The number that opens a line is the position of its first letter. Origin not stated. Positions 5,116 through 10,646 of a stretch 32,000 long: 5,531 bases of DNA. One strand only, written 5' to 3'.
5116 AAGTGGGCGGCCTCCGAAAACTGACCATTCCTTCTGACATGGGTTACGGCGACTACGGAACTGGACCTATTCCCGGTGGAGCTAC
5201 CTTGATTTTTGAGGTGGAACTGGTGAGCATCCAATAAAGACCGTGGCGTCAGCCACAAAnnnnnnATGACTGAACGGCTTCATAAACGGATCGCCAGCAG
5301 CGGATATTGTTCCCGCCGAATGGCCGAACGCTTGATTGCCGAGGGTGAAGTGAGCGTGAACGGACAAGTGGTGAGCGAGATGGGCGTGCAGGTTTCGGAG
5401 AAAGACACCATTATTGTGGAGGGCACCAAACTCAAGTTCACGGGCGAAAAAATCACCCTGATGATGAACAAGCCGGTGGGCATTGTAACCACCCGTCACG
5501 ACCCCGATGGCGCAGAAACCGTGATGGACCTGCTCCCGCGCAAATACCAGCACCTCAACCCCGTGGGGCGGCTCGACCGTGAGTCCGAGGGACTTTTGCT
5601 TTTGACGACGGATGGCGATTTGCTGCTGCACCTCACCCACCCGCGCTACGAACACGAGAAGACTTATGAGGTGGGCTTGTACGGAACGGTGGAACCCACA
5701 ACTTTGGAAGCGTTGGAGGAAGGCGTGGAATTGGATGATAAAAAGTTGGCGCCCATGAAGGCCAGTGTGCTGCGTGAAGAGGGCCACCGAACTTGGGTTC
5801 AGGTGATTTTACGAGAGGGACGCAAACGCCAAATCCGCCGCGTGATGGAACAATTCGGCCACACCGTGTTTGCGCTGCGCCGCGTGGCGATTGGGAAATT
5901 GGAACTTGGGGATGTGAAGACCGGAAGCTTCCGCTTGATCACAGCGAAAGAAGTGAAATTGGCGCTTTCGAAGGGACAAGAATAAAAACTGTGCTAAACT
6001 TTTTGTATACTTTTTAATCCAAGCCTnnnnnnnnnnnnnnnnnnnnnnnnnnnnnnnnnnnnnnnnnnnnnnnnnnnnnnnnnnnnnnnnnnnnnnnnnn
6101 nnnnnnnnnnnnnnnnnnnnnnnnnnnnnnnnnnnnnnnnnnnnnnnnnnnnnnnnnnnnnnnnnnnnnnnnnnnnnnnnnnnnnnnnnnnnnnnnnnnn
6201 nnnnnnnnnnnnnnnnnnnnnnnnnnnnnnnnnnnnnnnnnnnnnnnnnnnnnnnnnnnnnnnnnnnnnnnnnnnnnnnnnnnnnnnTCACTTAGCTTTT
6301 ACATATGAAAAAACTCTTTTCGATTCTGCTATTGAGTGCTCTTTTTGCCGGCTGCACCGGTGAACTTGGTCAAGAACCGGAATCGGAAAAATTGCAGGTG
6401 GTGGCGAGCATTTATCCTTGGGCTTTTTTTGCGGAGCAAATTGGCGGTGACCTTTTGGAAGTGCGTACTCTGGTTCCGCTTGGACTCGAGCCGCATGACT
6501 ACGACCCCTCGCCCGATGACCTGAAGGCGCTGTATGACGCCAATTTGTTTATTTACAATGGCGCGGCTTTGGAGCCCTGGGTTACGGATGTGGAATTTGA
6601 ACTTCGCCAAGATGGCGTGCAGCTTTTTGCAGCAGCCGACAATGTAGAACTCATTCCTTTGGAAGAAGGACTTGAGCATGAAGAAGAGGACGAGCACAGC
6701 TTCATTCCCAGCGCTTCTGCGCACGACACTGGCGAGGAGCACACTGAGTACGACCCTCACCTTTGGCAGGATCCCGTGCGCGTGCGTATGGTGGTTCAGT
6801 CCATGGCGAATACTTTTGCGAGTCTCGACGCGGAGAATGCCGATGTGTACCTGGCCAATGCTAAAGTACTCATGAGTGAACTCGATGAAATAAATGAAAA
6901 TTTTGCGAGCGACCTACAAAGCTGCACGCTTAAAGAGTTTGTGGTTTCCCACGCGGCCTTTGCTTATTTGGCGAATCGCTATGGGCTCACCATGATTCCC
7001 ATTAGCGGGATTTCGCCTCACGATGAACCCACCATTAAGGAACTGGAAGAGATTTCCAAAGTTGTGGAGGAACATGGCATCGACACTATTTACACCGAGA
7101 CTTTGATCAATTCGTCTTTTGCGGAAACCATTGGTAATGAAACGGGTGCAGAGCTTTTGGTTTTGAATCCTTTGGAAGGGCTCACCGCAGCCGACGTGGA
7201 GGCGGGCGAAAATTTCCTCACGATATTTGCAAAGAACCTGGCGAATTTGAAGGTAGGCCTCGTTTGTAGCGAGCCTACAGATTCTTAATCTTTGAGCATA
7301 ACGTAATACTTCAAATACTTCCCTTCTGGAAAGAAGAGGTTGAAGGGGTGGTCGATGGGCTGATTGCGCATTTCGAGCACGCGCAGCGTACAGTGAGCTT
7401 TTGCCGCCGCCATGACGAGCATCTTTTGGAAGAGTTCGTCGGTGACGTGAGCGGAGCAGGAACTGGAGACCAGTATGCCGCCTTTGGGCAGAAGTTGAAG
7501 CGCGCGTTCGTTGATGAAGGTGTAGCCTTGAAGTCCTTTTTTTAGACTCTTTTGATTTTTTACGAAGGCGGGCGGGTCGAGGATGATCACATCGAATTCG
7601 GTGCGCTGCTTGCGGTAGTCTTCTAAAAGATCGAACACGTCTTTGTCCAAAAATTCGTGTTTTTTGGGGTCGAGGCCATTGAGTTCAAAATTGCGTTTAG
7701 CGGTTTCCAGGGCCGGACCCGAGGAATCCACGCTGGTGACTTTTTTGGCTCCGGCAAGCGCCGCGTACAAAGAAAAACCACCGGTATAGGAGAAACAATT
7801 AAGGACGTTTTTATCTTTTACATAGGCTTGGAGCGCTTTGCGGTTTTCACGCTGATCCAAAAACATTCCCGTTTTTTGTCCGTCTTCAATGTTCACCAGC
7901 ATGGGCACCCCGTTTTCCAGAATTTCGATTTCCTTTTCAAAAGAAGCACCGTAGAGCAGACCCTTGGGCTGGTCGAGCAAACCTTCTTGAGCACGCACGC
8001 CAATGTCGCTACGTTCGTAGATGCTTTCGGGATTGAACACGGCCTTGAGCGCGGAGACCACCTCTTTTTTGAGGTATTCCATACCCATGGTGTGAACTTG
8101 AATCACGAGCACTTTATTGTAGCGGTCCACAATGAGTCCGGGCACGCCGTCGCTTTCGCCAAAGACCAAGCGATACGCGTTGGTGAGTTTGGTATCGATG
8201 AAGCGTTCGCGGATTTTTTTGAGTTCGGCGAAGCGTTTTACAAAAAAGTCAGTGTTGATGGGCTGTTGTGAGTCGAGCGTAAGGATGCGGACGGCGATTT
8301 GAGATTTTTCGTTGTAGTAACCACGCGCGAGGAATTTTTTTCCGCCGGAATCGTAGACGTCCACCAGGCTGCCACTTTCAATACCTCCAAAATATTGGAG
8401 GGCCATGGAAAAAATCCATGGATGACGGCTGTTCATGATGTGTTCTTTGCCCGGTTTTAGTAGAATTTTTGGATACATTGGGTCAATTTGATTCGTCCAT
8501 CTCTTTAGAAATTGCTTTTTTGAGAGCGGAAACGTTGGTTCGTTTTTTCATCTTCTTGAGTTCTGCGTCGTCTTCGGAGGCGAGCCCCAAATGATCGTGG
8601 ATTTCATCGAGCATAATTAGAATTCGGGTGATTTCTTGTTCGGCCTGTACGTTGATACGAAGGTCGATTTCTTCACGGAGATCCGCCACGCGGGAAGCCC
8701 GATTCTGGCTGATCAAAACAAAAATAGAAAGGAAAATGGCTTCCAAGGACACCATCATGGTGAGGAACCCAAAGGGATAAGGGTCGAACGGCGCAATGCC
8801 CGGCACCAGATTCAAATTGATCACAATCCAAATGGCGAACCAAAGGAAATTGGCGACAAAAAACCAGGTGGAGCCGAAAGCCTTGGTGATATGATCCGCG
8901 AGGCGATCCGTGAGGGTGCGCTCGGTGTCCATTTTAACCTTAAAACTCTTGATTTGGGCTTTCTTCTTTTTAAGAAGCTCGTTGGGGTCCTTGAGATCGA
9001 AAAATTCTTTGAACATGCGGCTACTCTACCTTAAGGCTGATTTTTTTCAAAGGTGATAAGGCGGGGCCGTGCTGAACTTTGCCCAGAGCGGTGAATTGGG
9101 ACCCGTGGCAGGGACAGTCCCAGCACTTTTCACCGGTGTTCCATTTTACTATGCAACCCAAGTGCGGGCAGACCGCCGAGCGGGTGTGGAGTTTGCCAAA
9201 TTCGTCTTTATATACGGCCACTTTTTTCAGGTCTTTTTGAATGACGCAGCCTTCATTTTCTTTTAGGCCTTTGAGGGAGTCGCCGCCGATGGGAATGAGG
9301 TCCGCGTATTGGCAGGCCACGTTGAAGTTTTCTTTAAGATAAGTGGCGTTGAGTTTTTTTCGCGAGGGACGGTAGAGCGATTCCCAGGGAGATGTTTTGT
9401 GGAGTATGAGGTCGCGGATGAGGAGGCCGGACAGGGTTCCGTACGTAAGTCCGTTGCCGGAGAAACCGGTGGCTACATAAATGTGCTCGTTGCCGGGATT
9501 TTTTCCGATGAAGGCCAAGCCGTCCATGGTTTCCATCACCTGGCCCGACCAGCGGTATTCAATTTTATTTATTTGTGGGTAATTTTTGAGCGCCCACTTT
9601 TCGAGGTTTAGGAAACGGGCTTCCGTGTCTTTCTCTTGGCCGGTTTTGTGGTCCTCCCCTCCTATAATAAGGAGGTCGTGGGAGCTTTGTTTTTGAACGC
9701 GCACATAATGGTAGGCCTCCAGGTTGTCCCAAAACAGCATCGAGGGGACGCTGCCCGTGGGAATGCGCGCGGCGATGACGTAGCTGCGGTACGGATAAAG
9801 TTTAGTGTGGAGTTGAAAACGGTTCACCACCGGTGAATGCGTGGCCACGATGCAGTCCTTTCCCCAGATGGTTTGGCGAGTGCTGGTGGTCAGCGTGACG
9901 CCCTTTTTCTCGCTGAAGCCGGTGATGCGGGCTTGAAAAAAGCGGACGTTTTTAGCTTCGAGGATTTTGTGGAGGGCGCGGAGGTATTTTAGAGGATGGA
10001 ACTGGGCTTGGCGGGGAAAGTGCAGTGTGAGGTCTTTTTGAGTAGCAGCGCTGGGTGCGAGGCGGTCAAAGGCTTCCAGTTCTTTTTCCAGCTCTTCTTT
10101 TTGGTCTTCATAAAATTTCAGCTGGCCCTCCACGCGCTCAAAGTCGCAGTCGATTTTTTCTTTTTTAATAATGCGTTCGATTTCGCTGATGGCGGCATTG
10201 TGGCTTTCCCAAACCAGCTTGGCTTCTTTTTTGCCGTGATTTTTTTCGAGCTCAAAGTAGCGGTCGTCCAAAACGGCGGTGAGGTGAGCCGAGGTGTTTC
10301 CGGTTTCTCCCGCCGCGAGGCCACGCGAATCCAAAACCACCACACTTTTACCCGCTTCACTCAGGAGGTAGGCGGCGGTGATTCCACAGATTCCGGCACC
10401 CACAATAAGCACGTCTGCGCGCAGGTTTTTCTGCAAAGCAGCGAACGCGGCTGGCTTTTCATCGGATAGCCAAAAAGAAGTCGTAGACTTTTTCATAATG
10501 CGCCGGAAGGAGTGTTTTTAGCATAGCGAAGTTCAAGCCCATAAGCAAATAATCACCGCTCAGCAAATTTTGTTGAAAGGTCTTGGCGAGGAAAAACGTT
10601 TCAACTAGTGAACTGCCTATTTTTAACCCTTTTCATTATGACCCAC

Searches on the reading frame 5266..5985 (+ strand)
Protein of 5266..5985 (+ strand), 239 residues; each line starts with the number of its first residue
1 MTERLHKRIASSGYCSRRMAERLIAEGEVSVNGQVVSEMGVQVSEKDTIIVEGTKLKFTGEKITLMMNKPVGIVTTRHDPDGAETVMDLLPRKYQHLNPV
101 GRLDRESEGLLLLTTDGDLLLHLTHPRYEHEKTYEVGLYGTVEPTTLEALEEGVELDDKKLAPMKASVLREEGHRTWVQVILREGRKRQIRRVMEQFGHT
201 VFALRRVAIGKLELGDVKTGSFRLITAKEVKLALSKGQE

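Call 6: search_protein_families(library=pfam, proteins=[window:5266-5985:+], max_evalue=0.01)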
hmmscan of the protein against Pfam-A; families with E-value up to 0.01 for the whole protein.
window:5266-5985:+ (239 aa): 4 families
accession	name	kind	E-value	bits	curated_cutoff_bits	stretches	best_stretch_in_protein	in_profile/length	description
PF00849.27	PseudoU_synth_2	-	1.2e-22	81.2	26.8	1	65-196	3-152/152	RNA pseudouridylate synthase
PF01479.30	S4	-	7.4e-11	42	22.8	1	3-49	1-48/48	S4 domain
PF13275.11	S4_2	-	0.0012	19.1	24.6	1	19-56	25-62/65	S4 domain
PF22421.1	SYY_C-terminal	-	0.0018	18.5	27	1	15-49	32-66/83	Tyrosine--tRNA ligase SYY-like C-terminal domain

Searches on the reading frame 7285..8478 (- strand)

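Call 6: search_protein_families(library=pfam, proteins=[window:7285-8478:-], max_evalue=0.01)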
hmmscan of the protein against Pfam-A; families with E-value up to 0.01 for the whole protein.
window:7285-8478:- (397 aa): 11 families
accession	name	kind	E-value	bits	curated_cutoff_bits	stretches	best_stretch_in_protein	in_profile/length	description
PF10672.15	Methyltrans_SAM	-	2.6e-27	96.3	27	1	173-358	76-256/286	S-adenosylmethionine-dependent methyltransferase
PF17785.7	PUA_3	-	1.8e-18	66.5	22.6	1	5-67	1-63/64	PUA-like domain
PF03602.21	Cons_hypoth95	-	4e-11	43.4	24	1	215-323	35-143/182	Conserved hypothetical protein 95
PF13847.12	Methyltransf_31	-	7.2e-10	39.2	27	1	221-350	3-127/145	Methyltransferase domain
PF01728.25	FtsJ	-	5.5e-06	26.9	24.1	1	220-352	20-151/181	FtsJ-like methyltransferase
PF05175.20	MTS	-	1.4e-05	25.2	23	1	231-337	41-137/170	Methyltransferase small domain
PF13649.12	Methyltransf_25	-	0.00019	22.5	27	1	232-300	8-70/97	Methyltransferase domain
PF06325.19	PrmA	-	0.00021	21.4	22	1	222-299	162-231/296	Ribosomal protein L11 methyltransferase (PrmA)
PF09445.16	Methyltransf_15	-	0.00055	20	22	1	224-304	3-81/165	RNA cap guanine-N2 methyltransferase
PF02475.24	TRM5-TYW2_MTfase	-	0.0016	18.9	28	1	208-284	22-99/164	TRM5/TYW2 methyltransferase domain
PF01596.23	Methyltransf_3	-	0.0026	17.6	22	1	216-337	39-151/204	O-methyltransferase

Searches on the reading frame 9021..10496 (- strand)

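Call 6: search_protein_families(library=pfam, proteins=[window:9021-10496:-], max_evalue=0.01)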
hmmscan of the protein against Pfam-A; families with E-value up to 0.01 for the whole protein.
window:9021-10496:- (491 aa): 13 families
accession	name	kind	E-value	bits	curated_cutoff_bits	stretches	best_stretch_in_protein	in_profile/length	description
PF01266.30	DAO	-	7.5e-49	167.6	27.9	1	28-363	1-353/353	FAD dependent oxidoreductase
PF00355.32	Rieske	-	4.3e-12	46.2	20.3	1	418-485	18-86/88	Rieske [2Fe-2S] domain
PF13450.12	NAD_binding_8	-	3e-07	31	21.9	1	31-63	1-33/68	NAD(P)-binding Rossmann-like domain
PF01494.25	FAD_binding_3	-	3.1e-06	27.1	22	1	27-59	2-34/349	FAD binding domain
PF01946.23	Thi4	-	8.9e-06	25.5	26.2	1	17-62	8-53/235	Thi4 family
PF00890.30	FAD_binding_2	-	1.3e-05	25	20.4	1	28-76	1-49/414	FAD binding domain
PF07992.20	Pyr_redox_2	-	4.7e-05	23.4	26.1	1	28-126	2-85/291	Pyridine nucleotide-disulphide oxidoreductase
PF12831.13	FAD_oxidored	-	0.00014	21.7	27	1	28-78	1-48/416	FAD dependent oxidoreductase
PF01262.27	AlaDh_PNT_C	-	0.0011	18.9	23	1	26-67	28-69/214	Alanine dehydrogenase/PNT, C-terminal domain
PF13738.12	Pyr_redox_3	-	0.0013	18.5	30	1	26-106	164-241/305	Pyridine nucleotide-disulphide oxidoreductase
PF03486.20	HI0933_like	-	0.0021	18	50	0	28-58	2-32/244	HI0933-like protein Rossmann domain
PF01134.28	GIDA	-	0.0025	17.4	22.1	0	28-219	1-148/391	Glucose inhibited division protein A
PF01593.30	Amino_oxidase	-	0.0073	16.1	19.8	0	36-59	1-24/443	Flavin containing amine oxidoreductase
